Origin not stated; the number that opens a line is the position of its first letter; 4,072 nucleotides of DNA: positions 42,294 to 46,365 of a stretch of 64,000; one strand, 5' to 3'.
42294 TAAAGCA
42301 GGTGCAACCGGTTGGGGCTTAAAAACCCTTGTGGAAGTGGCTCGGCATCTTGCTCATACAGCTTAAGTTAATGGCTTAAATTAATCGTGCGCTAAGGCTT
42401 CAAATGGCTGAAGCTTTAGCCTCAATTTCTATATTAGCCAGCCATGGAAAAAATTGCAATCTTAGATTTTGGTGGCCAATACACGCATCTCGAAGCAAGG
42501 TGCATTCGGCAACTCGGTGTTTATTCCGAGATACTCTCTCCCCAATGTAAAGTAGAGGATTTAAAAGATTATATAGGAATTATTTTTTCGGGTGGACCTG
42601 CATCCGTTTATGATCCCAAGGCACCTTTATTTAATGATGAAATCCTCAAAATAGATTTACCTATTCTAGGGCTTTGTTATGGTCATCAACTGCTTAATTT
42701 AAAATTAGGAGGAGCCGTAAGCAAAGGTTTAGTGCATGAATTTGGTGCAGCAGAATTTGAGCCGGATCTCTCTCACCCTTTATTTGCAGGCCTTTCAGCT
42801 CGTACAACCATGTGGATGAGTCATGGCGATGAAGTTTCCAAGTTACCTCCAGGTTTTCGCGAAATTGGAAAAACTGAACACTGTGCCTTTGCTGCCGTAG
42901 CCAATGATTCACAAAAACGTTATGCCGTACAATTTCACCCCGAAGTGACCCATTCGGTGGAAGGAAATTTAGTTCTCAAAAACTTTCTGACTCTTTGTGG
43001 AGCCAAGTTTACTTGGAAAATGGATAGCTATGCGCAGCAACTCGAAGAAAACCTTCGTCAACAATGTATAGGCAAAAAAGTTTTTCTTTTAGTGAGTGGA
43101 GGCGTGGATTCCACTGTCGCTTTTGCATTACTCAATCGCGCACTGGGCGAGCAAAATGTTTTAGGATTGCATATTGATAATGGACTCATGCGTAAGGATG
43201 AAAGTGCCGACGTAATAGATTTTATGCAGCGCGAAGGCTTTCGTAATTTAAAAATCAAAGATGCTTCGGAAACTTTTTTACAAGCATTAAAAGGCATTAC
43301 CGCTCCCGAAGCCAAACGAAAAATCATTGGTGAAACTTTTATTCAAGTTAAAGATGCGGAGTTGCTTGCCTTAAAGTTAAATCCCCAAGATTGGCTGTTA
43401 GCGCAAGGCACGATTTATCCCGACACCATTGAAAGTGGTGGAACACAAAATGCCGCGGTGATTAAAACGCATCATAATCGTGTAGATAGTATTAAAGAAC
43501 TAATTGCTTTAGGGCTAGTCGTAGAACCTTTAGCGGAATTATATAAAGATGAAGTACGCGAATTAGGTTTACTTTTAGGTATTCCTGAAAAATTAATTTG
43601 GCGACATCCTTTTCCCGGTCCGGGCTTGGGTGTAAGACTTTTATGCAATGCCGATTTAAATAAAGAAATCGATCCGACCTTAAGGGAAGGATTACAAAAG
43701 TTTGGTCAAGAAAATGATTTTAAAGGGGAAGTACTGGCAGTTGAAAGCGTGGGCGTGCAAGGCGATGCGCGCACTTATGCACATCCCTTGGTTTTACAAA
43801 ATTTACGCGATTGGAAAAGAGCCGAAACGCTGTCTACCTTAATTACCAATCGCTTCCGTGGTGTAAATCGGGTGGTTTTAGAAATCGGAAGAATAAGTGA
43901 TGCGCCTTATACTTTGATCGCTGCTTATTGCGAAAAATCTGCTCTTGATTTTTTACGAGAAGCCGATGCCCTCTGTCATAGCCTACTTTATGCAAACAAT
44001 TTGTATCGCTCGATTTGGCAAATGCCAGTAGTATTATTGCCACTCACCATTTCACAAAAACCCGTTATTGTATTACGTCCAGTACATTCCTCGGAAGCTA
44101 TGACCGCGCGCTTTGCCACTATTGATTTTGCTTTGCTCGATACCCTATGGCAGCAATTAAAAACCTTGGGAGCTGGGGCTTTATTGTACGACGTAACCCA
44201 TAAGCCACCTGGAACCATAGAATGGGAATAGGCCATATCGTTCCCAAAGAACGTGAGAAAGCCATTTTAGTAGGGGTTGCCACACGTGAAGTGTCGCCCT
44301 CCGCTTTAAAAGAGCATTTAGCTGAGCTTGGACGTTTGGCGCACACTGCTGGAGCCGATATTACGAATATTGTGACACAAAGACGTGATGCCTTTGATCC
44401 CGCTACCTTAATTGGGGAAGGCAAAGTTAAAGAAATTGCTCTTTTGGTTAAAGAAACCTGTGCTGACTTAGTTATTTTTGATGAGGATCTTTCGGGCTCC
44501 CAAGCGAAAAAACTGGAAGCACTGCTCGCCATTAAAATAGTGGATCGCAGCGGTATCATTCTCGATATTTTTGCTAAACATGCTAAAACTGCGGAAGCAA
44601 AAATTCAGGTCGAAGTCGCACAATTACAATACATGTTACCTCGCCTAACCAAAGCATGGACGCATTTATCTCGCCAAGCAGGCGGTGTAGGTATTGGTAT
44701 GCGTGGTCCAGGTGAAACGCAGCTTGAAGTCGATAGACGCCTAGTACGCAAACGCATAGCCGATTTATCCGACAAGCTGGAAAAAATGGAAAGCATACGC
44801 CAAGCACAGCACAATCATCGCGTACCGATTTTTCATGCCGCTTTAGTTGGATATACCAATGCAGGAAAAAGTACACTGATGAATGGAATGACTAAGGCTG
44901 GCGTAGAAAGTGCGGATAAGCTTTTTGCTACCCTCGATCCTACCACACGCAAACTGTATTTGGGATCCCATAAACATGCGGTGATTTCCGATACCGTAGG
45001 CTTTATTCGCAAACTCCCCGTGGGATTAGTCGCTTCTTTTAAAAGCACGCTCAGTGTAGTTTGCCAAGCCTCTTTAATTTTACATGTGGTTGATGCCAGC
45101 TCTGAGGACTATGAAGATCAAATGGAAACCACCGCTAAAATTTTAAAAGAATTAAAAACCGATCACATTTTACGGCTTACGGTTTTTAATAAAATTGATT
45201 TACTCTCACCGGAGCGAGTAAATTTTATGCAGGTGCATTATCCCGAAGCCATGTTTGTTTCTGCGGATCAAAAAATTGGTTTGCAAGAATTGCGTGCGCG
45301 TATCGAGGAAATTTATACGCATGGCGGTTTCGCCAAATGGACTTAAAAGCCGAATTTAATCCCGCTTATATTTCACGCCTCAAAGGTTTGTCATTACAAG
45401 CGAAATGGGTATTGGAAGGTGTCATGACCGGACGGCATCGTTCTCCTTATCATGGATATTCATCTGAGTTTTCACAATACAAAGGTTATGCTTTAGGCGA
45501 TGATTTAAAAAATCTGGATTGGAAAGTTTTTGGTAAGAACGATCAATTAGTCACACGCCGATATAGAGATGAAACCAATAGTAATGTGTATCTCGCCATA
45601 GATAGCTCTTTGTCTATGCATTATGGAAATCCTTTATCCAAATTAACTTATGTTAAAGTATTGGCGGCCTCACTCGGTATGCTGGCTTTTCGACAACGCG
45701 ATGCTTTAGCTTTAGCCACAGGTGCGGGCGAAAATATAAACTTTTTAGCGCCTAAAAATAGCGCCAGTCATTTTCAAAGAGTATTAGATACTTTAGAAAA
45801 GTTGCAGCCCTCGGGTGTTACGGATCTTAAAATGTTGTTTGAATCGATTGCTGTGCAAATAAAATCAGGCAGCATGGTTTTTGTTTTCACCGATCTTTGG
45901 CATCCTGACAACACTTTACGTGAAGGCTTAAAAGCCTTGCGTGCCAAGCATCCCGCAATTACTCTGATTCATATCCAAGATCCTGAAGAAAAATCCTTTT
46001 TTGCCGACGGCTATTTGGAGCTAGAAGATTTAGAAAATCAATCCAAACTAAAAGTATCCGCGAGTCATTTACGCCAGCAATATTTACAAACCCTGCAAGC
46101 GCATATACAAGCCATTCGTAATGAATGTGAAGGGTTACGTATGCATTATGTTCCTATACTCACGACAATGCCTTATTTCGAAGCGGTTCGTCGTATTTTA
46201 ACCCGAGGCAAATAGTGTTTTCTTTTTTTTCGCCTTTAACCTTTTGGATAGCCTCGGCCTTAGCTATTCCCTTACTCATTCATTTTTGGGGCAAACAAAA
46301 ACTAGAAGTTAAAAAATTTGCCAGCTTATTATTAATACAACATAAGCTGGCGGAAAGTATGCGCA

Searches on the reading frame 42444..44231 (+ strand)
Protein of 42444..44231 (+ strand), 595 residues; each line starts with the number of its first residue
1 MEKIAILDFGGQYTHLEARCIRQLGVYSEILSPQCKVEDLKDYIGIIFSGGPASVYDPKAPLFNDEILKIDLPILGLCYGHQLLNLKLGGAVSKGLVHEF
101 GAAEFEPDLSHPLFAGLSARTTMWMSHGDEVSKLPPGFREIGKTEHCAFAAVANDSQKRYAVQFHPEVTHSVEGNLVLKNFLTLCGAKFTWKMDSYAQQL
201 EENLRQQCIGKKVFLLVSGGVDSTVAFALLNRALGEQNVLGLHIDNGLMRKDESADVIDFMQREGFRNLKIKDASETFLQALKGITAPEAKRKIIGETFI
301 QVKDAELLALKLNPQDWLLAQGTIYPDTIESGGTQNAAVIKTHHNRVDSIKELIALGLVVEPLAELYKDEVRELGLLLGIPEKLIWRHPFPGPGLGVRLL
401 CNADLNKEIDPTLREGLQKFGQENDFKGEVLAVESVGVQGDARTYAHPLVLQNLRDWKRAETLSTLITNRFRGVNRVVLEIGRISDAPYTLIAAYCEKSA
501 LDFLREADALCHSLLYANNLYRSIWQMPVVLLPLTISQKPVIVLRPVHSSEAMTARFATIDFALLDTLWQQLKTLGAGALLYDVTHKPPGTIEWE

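Call 9: search_protein_families(library=pfam, proteins=[window:42444-44231:+], max_evalue=0.00001)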
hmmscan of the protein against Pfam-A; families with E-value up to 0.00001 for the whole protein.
window:42444-44231:+ (595 aa): 4 families
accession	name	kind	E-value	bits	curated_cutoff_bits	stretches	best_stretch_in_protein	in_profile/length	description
PF00117.34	GATase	-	2.3e-36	125.7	22.8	1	6-182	2-187/190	Glutamine amidotransferase class-I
PF00958.27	GMP_synt_C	-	9.8e-19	67.7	27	1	516-594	4-92/92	GMP synthase C terminal domain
PF02540.23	NAD_synthase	-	1.5e-12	47.6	21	1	199-283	8-93/242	NAD synthase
PF07722.19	Peptidase_C26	-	1.9e-06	28.2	20.5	0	66-167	100-219/219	Peptidase C26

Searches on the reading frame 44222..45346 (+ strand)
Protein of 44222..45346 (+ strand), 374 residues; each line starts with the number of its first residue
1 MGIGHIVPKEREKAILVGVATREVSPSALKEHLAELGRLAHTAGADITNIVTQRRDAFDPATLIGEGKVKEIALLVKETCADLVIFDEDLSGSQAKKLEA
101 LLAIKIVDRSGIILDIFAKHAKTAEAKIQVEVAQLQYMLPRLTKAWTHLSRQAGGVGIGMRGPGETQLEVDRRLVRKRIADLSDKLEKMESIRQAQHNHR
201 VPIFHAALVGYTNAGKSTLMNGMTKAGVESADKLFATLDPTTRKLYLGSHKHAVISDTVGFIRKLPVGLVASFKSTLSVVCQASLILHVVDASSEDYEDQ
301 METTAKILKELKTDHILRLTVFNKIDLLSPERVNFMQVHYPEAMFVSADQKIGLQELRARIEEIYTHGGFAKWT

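Call 9: search_protein_families(library=pfam, proteins=[window:44222-45346:+], max_evalue=0.00001)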
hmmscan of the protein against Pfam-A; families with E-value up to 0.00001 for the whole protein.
window:44222-45346:+ (374 aa): 4 families
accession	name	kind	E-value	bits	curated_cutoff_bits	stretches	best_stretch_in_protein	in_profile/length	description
PF16360.10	GTP-bdg_M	-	5.2e-32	110.7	29.5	1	120-200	1-79/79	GTP-binding GTPase Middle Region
PF13167.11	GTP-bdg_N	-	3.5e-31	108.1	25.4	1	31-118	2-89/89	GTP-binding GTPase N-terminal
PF01926.29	MMR_HSR1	-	2.7e-20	73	21.9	1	206-323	2-112/113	50S ribosome-binding GTPase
PF16897.10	MMR_HSR1_Xtn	-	4.8e-06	26.9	35.2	0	314-361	54-100/106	C-terminal region of MMR_HSR1 domain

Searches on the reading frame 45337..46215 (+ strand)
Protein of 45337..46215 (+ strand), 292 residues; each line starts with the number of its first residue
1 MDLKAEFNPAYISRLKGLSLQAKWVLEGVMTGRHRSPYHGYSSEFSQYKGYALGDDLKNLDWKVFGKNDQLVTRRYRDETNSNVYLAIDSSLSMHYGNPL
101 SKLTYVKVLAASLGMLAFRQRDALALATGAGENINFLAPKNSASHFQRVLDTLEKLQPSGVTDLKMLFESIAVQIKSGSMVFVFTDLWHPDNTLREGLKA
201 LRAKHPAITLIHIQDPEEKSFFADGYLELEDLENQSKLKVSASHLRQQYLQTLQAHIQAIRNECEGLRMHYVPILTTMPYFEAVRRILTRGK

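Call 9: search_protein_families(library=pfam, proteins=[window:45337-46215:+], max_evalue=0.00001)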
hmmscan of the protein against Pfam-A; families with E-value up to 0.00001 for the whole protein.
window:45337-46215:+ (292 aa): 1 family
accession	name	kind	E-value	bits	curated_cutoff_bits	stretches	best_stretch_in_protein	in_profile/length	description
PF01882.25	DUF58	-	1.6e-34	119.4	23.4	1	48-256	2-213/216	Protein of unknown function DUF58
